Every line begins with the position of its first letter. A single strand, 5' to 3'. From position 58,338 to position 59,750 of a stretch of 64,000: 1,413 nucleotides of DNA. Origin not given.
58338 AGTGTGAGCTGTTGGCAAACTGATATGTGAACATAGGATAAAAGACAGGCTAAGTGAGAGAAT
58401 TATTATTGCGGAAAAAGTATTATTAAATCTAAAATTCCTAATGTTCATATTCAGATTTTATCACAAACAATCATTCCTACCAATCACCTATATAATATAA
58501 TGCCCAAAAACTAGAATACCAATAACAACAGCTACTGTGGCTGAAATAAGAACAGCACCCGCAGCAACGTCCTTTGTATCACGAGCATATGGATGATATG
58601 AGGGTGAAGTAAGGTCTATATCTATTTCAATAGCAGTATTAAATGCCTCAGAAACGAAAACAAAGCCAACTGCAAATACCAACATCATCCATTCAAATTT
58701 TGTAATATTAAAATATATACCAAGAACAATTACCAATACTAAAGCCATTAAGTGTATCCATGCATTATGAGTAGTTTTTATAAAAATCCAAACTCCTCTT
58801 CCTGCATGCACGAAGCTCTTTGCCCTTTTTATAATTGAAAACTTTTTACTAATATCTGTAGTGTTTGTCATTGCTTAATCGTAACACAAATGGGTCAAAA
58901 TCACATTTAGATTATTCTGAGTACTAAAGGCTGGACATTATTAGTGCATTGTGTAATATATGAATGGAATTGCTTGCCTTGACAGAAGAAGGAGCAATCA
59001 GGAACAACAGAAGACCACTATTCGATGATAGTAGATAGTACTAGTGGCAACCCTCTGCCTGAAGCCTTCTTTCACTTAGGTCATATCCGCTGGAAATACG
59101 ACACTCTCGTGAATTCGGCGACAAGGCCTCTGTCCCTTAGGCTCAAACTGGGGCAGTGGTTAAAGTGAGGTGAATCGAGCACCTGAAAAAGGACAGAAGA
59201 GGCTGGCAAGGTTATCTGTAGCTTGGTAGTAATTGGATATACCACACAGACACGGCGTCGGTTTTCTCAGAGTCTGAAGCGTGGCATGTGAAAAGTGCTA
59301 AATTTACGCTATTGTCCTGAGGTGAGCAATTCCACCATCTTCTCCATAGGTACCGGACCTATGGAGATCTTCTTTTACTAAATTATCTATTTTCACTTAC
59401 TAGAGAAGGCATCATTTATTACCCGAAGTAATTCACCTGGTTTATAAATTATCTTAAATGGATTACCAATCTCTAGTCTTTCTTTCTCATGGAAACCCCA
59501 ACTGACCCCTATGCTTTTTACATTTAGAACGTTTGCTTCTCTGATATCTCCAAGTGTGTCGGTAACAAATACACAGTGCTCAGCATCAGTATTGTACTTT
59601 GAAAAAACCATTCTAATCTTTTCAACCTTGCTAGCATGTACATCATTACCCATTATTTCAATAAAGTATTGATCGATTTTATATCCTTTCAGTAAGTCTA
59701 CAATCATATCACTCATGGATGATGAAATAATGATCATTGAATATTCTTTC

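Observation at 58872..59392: ORF-free GC-rich 520-bp island ending in a terminator: candidate structured ncRNA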

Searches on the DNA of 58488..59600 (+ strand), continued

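Call 79: search_with_rna_model(model_id=R1, sources=[window, L005, L006, L007, L008, L009, L010, L011, L012, L013, L014, L015, L016, L017, L018, L019, L020, L021, L022, L023, L024, L025, L026, L027, L028, L029, L030, L031, L032, L033, L034, L035, L036, L037, L038, L039, L040, L041, L042, L043, L044, L045, L046, L047, L048, L049, L050, L051, L052, L053, L054, L055, L056, L057, L058, L059, L060, L061, L062, L063, L064, L065, L066, L067, L068, L069, L070, L071, L072, L073, L074, L075, L076, L077, L078, L079, L080, L081, L082, L083, L084, L085, L130, L131, L132, L133, L134, L135, L136, L137, L138, L139, L140, L141, L142, L143, L144], max_evalue=10)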
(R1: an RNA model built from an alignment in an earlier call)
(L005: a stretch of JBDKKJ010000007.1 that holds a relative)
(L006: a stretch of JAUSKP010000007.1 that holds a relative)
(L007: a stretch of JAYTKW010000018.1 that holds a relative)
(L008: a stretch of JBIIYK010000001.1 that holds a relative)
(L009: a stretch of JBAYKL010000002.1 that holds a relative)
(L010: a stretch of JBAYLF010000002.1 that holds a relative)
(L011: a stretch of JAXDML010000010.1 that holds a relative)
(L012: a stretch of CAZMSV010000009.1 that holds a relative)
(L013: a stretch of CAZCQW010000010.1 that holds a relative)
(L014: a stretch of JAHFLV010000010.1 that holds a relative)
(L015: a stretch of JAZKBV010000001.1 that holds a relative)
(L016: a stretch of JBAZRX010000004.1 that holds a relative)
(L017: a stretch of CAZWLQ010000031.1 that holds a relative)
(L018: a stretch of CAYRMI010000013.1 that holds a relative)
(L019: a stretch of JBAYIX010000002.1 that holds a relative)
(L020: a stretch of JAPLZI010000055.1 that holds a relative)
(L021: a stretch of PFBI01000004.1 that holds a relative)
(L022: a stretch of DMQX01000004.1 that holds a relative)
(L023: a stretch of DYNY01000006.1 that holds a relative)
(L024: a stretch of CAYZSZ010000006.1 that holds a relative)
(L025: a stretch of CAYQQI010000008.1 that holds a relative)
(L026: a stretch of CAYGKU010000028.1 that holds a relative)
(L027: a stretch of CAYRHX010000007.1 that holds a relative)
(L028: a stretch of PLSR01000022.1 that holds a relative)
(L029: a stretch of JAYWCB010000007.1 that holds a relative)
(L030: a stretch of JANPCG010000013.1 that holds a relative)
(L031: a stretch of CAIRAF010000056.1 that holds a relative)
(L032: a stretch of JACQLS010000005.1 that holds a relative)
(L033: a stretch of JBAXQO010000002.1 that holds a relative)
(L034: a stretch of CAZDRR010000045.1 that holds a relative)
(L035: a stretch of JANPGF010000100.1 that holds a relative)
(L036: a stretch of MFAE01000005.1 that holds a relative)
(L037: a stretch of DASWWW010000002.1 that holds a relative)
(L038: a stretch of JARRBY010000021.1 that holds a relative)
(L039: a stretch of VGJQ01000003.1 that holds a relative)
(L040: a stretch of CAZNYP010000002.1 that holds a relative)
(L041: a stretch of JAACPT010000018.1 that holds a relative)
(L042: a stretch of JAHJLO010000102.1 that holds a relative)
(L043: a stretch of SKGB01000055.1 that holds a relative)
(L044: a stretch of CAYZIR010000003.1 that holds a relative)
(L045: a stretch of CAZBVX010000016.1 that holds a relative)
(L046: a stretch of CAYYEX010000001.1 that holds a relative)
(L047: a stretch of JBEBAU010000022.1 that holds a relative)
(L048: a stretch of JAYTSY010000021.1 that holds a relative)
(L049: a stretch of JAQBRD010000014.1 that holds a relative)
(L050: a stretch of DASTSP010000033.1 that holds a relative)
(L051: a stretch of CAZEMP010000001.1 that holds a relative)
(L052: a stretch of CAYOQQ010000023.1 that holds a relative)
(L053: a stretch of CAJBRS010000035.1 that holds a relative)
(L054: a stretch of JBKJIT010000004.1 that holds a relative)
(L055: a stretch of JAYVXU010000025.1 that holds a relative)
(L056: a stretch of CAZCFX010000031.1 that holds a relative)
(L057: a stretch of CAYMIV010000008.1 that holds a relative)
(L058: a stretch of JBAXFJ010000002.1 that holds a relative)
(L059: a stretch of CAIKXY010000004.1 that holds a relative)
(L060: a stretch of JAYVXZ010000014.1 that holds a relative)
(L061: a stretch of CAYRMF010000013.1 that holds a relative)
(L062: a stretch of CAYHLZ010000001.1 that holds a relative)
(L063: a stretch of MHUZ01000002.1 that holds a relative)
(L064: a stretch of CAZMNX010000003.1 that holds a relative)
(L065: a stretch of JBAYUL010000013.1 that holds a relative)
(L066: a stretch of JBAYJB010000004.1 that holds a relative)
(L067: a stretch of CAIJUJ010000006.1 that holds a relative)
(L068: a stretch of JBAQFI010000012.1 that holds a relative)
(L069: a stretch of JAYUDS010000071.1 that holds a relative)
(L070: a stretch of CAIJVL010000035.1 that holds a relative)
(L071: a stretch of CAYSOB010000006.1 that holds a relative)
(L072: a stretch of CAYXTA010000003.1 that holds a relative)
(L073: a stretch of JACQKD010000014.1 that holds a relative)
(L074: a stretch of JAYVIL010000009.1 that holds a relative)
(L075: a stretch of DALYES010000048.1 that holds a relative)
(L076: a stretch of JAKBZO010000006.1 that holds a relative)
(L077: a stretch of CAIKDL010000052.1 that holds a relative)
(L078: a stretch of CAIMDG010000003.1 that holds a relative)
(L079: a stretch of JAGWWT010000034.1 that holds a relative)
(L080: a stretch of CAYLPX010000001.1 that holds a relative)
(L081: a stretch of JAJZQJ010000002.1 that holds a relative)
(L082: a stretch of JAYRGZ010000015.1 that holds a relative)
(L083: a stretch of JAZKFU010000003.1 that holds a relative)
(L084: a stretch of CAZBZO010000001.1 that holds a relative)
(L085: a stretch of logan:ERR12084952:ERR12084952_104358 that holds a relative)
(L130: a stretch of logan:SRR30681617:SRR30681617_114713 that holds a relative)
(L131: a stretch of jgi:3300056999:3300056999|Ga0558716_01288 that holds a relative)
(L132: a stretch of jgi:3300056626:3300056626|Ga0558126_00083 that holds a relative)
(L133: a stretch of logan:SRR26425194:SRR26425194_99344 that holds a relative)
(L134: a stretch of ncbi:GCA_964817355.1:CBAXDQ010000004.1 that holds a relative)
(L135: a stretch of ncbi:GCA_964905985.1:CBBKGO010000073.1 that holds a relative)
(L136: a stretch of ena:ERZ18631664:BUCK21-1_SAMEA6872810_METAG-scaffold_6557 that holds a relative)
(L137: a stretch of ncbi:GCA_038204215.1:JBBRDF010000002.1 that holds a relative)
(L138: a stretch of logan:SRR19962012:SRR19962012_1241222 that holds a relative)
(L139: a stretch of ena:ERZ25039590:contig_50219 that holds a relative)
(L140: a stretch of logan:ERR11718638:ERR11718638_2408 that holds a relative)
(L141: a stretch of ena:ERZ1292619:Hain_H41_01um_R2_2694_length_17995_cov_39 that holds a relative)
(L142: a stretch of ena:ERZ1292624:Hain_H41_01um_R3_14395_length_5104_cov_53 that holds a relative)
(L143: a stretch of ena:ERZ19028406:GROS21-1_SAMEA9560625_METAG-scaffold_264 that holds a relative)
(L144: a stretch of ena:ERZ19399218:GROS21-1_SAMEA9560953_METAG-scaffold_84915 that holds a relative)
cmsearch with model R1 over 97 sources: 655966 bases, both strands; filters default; matches with E-value up to 10: 1.
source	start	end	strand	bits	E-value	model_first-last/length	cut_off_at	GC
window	59073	59190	+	151.3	1.5e-32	1-118/118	no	0.5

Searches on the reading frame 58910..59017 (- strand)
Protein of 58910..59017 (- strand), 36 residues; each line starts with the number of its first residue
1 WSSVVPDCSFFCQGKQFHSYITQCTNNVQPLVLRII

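Call 28: search_protein_families(library=pfam, proteins=[window:58910-59017:-], max_evalue=1)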
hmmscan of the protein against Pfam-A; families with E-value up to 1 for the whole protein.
seq(36 aa): 0 families
